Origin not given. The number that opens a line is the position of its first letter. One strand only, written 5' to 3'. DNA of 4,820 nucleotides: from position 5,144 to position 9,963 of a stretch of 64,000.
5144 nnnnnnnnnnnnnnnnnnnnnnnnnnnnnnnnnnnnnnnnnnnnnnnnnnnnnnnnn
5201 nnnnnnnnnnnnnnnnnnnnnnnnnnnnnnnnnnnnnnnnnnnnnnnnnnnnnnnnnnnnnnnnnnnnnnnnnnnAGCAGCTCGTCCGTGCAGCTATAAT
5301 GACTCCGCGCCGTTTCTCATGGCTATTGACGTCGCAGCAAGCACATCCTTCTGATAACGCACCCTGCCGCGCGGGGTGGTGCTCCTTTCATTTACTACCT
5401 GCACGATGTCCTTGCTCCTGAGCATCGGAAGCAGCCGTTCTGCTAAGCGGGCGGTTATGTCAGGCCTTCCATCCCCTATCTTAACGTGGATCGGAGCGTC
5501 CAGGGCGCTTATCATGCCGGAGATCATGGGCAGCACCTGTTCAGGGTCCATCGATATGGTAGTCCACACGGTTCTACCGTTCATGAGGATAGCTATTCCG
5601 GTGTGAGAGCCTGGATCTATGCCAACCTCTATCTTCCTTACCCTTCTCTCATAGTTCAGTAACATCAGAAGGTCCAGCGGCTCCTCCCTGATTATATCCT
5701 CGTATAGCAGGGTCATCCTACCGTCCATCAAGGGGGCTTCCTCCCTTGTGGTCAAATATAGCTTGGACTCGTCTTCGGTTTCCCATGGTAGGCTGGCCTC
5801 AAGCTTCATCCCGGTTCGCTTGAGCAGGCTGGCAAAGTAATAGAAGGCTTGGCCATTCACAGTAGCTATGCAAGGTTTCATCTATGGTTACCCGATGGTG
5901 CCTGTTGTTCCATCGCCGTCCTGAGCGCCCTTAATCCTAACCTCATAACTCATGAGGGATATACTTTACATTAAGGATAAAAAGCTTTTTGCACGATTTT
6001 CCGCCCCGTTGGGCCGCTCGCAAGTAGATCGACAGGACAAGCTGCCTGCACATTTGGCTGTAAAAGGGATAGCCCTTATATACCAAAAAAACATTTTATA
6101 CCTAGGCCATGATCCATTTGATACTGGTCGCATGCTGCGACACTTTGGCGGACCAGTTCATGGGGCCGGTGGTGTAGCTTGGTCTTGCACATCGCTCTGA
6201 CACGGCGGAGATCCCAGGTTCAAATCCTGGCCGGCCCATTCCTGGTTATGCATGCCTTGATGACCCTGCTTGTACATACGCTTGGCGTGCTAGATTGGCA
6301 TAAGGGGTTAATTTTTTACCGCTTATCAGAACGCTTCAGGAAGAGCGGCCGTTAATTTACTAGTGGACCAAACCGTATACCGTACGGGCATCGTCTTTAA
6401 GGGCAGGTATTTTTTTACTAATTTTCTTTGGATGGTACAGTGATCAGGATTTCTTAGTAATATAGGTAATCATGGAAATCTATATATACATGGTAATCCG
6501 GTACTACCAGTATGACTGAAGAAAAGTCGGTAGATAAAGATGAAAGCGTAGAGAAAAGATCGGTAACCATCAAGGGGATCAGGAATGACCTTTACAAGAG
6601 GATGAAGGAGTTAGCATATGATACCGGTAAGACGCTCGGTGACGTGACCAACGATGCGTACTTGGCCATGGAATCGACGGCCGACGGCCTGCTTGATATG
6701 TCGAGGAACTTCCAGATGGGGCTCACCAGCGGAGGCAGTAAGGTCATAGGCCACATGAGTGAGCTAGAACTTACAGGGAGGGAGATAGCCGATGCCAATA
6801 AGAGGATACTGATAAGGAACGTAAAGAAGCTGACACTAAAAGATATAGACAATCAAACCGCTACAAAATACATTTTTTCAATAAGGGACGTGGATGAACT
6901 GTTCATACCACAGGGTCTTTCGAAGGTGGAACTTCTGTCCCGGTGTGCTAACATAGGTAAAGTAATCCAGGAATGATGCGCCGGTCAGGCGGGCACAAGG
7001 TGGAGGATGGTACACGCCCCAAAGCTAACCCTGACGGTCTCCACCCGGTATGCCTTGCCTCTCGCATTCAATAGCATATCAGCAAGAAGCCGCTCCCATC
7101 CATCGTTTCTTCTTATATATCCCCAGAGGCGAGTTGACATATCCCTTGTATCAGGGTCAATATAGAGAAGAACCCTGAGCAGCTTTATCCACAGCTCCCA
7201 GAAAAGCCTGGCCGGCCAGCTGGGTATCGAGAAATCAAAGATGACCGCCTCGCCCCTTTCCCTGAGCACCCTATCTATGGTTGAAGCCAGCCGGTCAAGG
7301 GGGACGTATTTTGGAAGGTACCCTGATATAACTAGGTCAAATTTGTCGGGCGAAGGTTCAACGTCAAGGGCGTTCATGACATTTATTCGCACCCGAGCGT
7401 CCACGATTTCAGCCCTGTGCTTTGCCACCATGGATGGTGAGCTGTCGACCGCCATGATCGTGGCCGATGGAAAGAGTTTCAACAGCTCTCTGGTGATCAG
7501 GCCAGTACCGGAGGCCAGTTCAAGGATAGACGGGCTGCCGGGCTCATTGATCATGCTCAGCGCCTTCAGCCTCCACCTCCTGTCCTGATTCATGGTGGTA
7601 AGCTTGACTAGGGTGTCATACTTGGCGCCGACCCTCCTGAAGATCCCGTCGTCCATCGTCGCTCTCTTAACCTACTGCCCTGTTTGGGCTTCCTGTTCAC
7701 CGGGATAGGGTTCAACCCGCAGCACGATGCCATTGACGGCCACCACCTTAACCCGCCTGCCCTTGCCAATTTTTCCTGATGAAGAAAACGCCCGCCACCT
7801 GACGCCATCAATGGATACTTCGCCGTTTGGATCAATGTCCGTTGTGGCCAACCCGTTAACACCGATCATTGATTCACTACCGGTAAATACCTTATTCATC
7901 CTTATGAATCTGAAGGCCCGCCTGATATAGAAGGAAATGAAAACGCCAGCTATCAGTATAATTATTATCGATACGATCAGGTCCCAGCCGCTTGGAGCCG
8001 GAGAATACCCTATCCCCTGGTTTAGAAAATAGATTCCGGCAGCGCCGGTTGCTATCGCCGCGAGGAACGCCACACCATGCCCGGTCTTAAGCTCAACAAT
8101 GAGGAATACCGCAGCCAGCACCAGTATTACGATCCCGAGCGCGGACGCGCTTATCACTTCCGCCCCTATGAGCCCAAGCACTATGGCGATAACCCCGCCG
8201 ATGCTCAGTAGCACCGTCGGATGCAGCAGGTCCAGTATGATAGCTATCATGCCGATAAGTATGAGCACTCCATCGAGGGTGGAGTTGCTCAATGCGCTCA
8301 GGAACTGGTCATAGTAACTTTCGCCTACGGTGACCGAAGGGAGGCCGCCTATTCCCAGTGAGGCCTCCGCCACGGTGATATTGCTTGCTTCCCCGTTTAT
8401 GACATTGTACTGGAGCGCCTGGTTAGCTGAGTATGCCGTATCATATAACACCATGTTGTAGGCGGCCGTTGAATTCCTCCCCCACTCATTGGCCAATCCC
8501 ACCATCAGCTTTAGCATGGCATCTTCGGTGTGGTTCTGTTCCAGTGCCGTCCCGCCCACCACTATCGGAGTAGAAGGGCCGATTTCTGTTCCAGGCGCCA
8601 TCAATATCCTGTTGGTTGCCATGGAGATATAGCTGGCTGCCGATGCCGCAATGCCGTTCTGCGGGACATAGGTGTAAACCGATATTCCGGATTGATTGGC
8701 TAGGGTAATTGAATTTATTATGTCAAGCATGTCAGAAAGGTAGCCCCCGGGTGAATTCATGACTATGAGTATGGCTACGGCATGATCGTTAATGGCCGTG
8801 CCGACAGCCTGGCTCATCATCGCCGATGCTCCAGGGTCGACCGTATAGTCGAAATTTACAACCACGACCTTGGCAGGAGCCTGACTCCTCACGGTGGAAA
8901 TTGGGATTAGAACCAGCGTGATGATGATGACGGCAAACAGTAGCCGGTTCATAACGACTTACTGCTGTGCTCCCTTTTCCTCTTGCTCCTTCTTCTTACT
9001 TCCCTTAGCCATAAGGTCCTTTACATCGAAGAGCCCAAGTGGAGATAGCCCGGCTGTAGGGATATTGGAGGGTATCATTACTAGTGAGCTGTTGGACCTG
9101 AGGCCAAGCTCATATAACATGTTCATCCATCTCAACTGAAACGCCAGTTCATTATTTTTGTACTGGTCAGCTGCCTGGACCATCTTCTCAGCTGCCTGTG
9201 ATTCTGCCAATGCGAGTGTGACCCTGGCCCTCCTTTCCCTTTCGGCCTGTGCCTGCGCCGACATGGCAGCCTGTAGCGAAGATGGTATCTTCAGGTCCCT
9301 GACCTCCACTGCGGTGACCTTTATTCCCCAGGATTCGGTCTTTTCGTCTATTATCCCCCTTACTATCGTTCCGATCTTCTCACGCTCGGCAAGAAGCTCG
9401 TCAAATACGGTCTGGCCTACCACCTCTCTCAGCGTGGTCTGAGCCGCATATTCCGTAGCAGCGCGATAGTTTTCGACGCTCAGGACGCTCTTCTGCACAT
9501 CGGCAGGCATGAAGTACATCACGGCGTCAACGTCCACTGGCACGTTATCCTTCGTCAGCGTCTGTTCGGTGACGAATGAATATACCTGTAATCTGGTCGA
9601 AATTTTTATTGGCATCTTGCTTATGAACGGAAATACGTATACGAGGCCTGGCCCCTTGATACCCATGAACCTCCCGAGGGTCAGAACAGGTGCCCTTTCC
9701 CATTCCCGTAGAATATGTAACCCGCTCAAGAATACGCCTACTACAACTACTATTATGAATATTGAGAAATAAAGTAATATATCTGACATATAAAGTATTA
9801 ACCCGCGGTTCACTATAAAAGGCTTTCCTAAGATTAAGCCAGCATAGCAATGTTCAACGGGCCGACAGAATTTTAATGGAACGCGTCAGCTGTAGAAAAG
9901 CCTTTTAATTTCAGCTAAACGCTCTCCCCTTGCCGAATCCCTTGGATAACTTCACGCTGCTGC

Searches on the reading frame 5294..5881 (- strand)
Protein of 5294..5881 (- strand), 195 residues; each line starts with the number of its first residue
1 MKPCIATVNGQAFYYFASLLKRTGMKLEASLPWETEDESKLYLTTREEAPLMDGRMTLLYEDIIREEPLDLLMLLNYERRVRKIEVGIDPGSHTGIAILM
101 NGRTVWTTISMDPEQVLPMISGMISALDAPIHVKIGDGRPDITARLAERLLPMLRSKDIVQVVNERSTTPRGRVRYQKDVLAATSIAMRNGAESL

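Call 49: search_protein_families(library=pfam, proteins=[window:5294-5881:-], max_evalue=0.1)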
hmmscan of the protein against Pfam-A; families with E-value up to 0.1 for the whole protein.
window:5294-5881:- (195 aa): 1 family
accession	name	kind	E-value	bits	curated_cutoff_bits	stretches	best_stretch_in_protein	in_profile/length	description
PF04312.18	DUF460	-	0.00045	20.4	28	1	78-120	26-71/135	Protein of unknown function (DUF460)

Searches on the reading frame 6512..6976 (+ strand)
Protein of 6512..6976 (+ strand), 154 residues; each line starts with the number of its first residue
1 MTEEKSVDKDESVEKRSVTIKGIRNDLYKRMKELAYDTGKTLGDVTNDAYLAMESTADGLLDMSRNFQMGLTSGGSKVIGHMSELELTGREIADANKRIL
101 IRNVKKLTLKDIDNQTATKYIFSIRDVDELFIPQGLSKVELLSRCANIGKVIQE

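Call 3: search_protein_families(library=pfam, proteins=[window:6512-6976:+], max_evalue=1)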
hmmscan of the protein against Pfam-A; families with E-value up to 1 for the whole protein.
window:6512-6976:+ (154 aa): 1 family
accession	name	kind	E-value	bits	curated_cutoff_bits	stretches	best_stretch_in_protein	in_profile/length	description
PF22295.1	DUF6967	-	0.14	12.5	27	1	98-119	33-54/65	Family of unknown function (DUF6967)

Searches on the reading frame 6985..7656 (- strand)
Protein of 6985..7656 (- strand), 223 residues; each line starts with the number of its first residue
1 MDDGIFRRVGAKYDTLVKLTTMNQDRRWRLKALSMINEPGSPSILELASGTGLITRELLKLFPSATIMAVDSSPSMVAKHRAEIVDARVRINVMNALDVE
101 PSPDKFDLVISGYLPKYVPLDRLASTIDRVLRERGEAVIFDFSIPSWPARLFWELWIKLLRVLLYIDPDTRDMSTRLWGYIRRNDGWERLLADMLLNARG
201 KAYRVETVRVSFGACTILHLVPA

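Call 3: search_protein_families(library=pfam, proteins=[window:6985-7656:-], max_evalue=1)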
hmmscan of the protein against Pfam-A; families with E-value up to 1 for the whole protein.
window:6985-7656:- (223 aa): 8 families
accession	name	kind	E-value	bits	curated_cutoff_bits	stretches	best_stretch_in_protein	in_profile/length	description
PF13649.12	Methyltransf_25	-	1.9e-13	51.3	27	1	44-135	1-97/97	Methyltransferase domain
PF08241.18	Methyltransf_11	-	1.2e-11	45.5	21.2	1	45-139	1-95/95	Methyltransferase domain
PF01209.24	Ubie_methyltran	-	1.4e-11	44.6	20.1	1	4-158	11-171/233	ubiE/COQ5 methyltransferase family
PF08242.18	Methyltransf_12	-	6.8e-10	40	30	1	45-135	1-96/98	Methyltransferase domain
PF13847.12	Methyltransf_31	-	1.8e-08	34.6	27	1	43-143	6-113/145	Methyltransferase domain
PF05175.20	MTS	-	0.00041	20.5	23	1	35-111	26-104/170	Methyltransferase small domain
PF13489.12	Methyltransf_23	-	0.0012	19.1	27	1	38-180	20-134/164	Methyltransferase domain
PF00398.26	RrnaAD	-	0.0025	17.4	24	1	41-118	31-111/263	Ribosomal RNA adenine dimethylase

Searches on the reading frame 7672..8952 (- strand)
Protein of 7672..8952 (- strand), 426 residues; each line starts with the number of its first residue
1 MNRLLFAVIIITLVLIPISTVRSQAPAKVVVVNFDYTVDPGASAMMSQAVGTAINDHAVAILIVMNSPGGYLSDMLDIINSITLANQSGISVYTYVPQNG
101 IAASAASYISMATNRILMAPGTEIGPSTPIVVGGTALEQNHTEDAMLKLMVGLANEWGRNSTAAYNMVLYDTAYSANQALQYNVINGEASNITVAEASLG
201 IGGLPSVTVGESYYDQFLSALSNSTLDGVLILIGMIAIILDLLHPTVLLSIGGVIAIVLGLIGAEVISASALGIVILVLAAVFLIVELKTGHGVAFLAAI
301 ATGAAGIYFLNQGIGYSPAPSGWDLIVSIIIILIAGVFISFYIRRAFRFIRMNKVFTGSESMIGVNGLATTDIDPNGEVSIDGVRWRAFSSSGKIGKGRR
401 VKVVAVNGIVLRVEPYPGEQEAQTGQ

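Call 3: search_protein_families(library=pfam, proteins=[window:7672-8952:-], max_evalue=1)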
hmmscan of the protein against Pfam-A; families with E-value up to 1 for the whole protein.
window:7672-8952:- (426 aa): 5 families
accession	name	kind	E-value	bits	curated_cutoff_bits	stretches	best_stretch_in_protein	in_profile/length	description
PF25145.1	NfeD1b_N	-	1.3e-16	61.2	40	1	28-172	1-139/189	NfeD1b, N-terminal domain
PF01957.25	NfeD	-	2.6e-15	56.8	29.1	1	360-415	2-57/57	NfeD-like C-terminal, partner-binding domain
PF24961.1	NfeD_membrane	-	1.6e-11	44.7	26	1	227-343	3-117/119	NfeD integral membrane domain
PF00574.28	CLP_protease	-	6.9e-05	23.2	20.2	1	42-123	30-108/182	Clp protease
PF01343.23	Peptidase_S49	-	0.028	14.8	24.9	1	87-125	4-40/154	Peptidase family S49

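Call 4: search_protein_families(library=ncbifam, proteins=[window:7672-8952:-], max_evalue=1)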
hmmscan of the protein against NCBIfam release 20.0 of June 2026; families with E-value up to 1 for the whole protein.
window:7672-8952:- (426 aa): 6 families
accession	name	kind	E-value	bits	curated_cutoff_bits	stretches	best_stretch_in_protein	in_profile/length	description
TIGR00706.1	SppA_dom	equivalog_domain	3.1e-08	33.5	155.45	1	32-127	5-97/208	signal peptide peptidase SppA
NF045542.1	Clp_rel_HeadMat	equivalog_domain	3.7e-08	33.5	120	1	52-124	28-95/165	head maturation protease, ClpP-related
NF045540.1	scaf_prot_MCP1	exception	2.5e-06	26.5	475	1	53-120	25-87/652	ClpP-like prohead protease/major capsid protein fusion protein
NF009205.0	PRK12553.1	subfamily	0.02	14.5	228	1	41-114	50-118/211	ATP-dependent Clp protease proteolytic subunit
NF047768.1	Clp_like_SDH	equivalog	0.027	13.9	250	1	55-132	75-147/260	SDH family Clp fold serine proteinase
TIGR00705.1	SppA_67K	equivalog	0.037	12.4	311.45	1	45-123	336-413/590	signal peptide peptidase SppA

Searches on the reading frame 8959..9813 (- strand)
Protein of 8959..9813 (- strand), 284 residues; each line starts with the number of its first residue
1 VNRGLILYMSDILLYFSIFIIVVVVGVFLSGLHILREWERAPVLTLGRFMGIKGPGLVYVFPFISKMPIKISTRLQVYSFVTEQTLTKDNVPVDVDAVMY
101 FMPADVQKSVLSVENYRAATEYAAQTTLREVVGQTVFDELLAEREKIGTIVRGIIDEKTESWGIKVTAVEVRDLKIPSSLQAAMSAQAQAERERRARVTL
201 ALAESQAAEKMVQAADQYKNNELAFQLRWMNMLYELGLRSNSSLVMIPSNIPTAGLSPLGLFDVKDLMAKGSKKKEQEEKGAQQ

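Call 3: search_protein_families(library=pfam, proteins=[window:8959-9813:-], max_evalue=1)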
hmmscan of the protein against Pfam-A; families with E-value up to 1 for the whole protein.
window:8959-9813:- (284 aa): 2 families
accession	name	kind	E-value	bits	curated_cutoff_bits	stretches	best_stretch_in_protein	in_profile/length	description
PF01145.31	Band_7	-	1.1e-32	114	23.6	1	34-201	2-172/176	SPFH domain / Band 7 family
PF13421.11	Band_7_1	-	0.0025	17.9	24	1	130-188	147-207/211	SPFH domain-Band 7 family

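Call 4: search_protein_families(library=ncbifam, proteins=[window:8959-9813:-], max_evalue=1)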
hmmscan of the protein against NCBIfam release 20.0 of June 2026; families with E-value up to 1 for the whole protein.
window:8959-9813:- (284 aa): 5 families
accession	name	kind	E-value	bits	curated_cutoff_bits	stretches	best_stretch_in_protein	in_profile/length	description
TIGR01933.1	hflK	equivalog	1.7e-16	60.4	159.4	1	33-219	2-198/261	FtsH protease activity modulator HflK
TIGR01932.1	hflC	equivalog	7.2e-10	38.2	134.4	2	17-142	5-141/318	protease modulator HflC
NF008181.0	PRK10930.1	equivalog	9.9e-09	34.5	660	1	17-215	82-280/419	FtsH protease activity modulator HflK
NF008259.0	PRK11029.1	equivalog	0.0024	16.9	427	2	158-223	197-261/334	protease modulator HflC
NF011042.0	PRK14472.1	equivalog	0.0048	16.9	198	1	158-220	36-98/175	F0F1 ATP synthase subunit B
